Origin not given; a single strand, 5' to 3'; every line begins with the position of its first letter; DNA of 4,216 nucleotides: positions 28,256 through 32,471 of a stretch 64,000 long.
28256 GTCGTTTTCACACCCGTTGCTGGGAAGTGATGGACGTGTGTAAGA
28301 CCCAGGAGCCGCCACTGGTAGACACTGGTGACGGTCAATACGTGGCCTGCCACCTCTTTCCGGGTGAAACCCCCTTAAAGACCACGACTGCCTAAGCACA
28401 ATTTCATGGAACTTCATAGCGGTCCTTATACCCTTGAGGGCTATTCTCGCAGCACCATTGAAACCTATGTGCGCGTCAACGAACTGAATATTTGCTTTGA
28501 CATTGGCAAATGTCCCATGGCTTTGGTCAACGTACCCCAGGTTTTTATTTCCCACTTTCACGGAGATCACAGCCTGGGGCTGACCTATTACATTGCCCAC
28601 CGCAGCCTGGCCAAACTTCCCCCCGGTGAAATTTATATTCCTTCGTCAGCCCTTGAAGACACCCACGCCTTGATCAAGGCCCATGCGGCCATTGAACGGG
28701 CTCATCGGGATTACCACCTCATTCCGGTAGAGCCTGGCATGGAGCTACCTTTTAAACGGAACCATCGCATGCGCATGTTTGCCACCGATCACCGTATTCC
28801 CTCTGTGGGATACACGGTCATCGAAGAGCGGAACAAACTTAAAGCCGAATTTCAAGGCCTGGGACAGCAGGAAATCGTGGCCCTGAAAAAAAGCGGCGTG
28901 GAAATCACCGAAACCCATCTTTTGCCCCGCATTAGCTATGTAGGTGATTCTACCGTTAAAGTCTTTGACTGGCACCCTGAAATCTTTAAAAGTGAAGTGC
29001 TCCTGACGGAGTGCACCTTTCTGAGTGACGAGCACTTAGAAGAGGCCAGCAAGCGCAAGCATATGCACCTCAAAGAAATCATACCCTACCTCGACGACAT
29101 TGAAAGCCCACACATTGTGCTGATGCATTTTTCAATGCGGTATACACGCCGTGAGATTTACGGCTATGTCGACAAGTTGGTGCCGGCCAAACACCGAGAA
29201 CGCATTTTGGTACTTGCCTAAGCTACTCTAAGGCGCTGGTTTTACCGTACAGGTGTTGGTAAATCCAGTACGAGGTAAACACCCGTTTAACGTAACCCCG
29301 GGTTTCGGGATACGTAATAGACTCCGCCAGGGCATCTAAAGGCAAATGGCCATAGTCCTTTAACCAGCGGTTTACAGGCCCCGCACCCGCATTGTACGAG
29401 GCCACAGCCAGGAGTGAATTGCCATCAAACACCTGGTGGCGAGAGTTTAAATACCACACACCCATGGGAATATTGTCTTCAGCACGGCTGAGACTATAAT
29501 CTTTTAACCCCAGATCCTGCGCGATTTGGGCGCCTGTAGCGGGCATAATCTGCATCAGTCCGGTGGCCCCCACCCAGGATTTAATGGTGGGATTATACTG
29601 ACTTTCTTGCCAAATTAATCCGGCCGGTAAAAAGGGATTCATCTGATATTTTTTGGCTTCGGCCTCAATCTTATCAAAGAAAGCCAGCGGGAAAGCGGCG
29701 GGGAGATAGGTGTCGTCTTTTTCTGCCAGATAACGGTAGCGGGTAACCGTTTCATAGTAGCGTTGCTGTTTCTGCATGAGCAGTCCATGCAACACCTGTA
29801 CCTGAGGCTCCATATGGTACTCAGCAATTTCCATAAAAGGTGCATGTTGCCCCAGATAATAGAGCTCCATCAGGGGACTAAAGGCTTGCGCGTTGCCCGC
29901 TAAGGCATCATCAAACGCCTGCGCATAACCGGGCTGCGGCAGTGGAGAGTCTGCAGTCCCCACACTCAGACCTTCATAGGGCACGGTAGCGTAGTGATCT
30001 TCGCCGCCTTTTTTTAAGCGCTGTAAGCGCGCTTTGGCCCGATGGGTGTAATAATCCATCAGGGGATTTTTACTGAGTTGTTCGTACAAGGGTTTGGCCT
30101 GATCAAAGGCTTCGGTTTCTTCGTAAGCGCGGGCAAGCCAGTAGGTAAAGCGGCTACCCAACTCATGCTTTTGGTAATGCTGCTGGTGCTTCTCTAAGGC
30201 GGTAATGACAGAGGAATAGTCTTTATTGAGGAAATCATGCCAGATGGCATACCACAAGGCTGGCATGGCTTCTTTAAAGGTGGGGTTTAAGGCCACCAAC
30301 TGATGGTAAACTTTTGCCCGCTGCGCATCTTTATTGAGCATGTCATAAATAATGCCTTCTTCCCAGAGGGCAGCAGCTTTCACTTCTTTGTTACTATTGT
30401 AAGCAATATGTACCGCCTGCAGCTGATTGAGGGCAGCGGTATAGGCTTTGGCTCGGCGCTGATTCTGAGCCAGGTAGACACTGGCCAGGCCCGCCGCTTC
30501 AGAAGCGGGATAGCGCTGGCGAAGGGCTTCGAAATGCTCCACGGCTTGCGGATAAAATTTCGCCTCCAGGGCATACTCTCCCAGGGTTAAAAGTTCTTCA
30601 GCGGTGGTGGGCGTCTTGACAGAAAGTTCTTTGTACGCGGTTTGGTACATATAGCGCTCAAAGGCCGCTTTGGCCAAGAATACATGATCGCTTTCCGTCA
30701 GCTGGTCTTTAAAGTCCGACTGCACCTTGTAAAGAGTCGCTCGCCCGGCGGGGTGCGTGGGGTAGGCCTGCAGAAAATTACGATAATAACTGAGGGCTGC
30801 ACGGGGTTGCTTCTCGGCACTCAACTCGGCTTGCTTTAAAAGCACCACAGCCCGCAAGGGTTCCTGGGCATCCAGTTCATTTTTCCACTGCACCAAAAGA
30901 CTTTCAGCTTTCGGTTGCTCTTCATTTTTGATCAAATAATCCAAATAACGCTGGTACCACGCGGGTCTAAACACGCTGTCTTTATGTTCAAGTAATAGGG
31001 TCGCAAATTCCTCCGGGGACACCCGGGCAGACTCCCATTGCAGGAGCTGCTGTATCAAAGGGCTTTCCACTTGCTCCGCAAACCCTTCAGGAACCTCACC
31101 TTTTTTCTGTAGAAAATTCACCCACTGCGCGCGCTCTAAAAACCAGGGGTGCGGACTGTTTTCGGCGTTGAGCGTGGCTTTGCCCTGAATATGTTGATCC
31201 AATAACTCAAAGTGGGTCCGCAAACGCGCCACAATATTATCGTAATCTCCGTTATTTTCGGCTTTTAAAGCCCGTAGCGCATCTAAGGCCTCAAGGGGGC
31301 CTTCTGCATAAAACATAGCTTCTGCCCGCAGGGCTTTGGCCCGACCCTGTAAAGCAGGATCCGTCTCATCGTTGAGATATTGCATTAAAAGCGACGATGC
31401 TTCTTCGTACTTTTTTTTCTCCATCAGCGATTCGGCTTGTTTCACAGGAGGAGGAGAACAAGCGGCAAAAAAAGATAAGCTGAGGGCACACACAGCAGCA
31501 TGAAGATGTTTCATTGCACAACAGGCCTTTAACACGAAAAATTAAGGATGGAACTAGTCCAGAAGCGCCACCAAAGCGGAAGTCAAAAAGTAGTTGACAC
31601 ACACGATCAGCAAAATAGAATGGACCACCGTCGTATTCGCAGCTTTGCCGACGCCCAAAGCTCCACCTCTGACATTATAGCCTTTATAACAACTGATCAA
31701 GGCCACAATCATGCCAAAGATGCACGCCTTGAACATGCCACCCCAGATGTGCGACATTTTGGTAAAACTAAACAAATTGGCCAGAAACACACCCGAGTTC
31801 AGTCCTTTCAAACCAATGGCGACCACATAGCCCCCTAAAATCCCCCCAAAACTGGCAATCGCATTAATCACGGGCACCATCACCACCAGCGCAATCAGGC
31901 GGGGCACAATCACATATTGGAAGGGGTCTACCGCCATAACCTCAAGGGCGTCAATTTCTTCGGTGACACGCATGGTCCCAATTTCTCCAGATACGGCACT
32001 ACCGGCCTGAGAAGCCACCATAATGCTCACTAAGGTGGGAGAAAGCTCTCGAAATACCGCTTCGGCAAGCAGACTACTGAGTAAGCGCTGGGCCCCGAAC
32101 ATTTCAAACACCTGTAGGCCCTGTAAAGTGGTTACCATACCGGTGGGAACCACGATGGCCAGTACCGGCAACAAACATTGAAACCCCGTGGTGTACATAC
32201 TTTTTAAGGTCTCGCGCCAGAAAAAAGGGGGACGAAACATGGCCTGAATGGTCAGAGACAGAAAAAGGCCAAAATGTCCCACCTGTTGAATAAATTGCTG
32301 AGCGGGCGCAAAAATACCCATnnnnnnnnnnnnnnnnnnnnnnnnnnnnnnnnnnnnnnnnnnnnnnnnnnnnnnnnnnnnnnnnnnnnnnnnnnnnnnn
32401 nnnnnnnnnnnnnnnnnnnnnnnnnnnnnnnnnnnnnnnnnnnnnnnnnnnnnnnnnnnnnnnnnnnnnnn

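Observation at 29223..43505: A 14 kb co-directional, tightly packed string: nuoG-nuoH-nuoI, C-methyltransferase-like, pilD, pilMNOPQ, hypothetical, MlaE-like, Slt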

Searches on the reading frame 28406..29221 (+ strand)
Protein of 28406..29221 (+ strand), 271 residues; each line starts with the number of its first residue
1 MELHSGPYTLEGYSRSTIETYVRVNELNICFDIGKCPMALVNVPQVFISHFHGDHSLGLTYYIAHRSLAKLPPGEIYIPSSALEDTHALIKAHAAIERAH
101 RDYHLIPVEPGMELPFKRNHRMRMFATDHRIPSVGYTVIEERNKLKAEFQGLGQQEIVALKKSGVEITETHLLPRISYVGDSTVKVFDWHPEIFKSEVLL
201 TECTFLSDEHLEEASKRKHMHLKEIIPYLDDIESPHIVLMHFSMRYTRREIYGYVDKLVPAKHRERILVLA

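Call 4: search_protein_families(library=pfam, proteins=[window:28406-29221:+])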
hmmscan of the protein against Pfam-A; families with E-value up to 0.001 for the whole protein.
window:28406-29221:+ (271 aa): 1 family
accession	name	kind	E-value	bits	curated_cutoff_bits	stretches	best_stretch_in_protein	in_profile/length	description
PF12706.13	Lactamase_B_2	-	9.4e-08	32.3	27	1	43-242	31-200/200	Beta-lactamase superfamily domain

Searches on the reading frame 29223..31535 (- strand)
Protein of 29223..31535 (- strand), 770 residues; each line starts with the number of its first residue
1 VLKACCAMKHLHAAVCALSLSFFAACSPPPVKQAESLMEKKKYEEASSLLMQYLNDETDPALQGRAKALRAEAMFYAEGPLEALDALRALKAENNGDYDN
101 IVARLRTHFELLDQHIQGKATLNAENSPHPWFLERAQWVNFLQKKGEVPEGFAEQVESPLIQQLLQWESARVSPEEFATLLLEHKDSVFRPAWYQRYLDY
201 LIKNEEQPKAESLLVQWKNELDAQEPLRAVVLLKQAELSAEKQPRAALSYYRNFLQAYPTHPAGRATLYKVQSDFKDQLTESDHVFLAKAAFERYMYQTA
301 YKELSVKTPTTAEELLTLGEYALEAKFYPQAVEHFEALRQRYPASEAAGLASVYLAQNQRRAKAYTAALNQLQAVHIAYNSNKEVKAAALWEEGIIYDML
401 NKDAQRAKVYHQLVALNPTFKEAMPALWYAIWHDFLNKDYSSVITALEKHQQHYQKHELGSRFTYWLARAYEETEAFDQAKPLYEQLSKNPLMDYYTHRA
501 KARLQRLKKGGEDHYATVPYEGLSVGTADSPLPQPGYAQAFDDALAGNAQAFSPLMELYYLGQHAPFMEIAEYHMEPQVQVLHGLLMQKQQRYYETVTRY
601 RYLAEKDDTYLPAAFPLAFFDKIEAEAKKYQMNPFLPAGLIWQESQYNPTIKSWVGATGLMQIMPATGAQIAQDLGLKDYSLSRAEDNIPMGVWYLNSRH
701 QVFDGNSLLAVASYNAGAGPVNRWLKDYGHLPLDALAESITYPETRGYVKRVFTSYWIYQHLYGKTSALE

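Call 4: search_protein_families(library=pfam, proteins=[window:29223-31535:-])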
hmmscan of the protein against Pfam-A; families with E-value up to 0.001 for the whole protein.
window:29223-31535:- (770 aa): 2 families
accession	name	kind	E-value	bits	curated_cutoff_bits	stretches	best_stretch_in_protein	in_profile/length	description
PF01464.25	SLT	-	2.9e-28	98.2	21.3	1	623-730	3-110/117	Transglycosylase SLT domain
PF14559.12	TPR_19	-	4.2e-05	24.2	25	0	240-272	3-35/68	Tetratricopeptide repeat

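Call 47: search_protein_families(library=ncbifam, proteins=[window:29223-31535:-])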
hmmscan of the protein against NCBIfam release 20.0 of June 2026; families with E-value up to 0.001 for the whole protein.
window:29223-31535:- (770 aa): 7 families
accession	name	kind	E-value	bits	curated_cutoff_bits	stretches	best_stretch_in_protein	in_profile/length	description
NF047373.1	BB0259_flg_lyt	exception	3.7e-54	184.7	234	1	196-768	124-697/705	flagellar assembly lytic transglycosylase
NF008631.0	PRK11619.1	equivalog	8.1e-31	107.1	536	1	611-767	471-632/644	murein transglycosylase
TIGR02795.1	tol_pal_ybgF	equivalog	1.4e-15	58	90.1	1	321-423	11-112/119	tol-pal system protein YbgF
TIGR03302.1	OM_YfiO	subfamily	3.7e-08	33.2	81.4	1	306-406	27-126/239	outer membrane protein assembly factor BamD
NF008112.0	PRK10859.1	equivalog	9.2e-08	31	354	1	583-720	254-389/483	membrane-bound lytic murein transglycosylase MltF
NF008050.0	PRK10783.1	equivalog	1.8e-06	26.5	508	1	643-728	127-212/457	murein transglycosylase D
NF008670.0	PRK11671.1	equivalog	0.0003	20.1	375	1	622-724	195-309/359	membrane-bound lytic murein transglycosylase MltC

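Call 50: search_solved_structures(query=window:29223-31535:-, max_evalue=0.001)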
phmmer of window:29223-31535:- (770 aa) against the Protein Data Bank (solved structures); distinct sequences matched with E-value up to 0.001: 16.
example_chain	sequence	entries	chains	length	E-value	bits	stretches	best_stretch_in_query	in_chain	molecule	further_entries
6fpn_B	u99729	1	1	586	2e-24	89.5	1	617-765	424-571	Putative soluble lytic murein transglycosylase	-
5o24_A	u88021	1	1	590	2e-24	89.5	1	617-765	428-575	Transglycosylase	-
5o29_A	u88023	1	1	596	2.1e-24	89.5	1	617-765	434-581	Transglycosylase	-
5mpq_A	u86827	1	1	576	2.1e-24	89.4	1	617-765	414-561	Transglycosylase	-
5o2n_A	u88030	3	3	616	2.4e-24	89.2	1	617-765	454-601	Transglycosylase | Putative soluble lytic murein transglycosylase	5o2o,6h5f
5o1j_A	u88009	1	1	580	2.8e-24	89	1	617-765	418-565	Putative soluble lytic murein transglycosylase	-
6fbt_A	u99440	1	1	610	1.3e-23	86.9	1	592-759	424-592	Probable soluble lytic transglycosylase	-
5ohu_A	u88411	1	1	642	1.4e-23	86.8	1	592-759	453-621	Soluble lytic murein transglycosylase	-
6fcq_A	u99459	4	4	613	3.3e-23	85.5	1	592-759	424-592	Soluble lytic murein transglycosylase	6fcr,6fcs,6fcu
6fc4_A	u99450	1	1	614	3.3e-23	85.5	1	592-759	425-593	Soluble lytic murein transglycosylase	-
1sly_A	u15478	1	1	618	8.4e-22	80.8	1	609-764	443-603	70-KDA SOLUBLE LYTIC TRANSGLYCOSYLASE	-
1qsa_A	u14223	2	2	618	8.7e-22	80.8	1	609-764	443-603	PROTEIN (SOLUBLE LYTIC TRANSGLYCOSYLASE SLT70) | SOLUBLE LYTIC TRANSGLYCOSYLASE SLT70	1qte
6cf8_A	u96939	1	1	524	6.4e-08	35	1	589-764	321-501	Lytic transglycosylase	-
6cf9_A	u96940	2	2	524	6.4e-08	35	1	589-764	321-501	Lytic transglycosylase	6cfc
7lam_A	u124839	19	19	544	6.7e-08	34.9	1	589-764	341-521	Lytic transglycosylase domain-containing protein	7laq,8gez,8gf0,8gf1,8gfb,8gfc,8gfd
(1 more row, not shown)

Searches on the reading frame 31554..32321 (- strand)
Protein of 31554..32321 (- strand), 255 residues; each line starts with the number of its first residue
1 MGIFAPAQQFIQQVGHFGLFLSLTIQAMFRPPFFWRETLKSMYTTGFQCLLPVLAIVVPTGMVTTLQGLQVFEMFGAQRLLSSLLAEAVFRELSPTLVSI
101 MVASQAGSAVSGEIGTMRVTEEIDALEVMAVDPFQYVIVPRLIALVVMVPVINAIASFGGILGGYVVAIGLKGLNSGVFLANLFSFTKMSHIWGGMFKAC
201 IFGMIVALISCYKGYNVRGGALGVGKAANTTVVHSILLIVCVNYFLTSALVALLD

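Call 4: search_protein_families(library=pfam, proteins=[window:31554-32321:-])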
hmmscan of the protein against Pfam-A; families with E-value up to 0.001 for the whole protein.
window:31554-32321:- (255 aa): 1 family
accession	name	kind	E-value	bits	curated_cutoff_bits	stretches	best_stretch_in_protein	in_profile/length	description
PF02405.21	MlaE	-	1.3e-70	237.8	22.5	1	39-248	2-211/212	Permease MlaE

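Call 47: search_protein_families(library=ncbifam, proteins=[window:31554-32321:-])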
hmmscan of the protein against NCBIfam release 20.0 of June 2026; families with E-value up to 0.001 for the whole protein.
window:31554-32321:- (255 aa): 2 families
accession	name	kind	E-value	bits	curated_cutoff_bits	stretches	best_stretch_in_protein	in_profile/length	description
TIGR00056.1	TIGR00056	subfamily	2.1e-65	220.9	212.2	1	20-249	23-255/260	MlaE family lipid ABC transporter permease subunit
NF033619.1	perm_MlaE_1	exception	2.2e-53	181.5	315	1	8-250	8-251/253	lipid asymmetry maintenance ABC transporter permease subunit MlaE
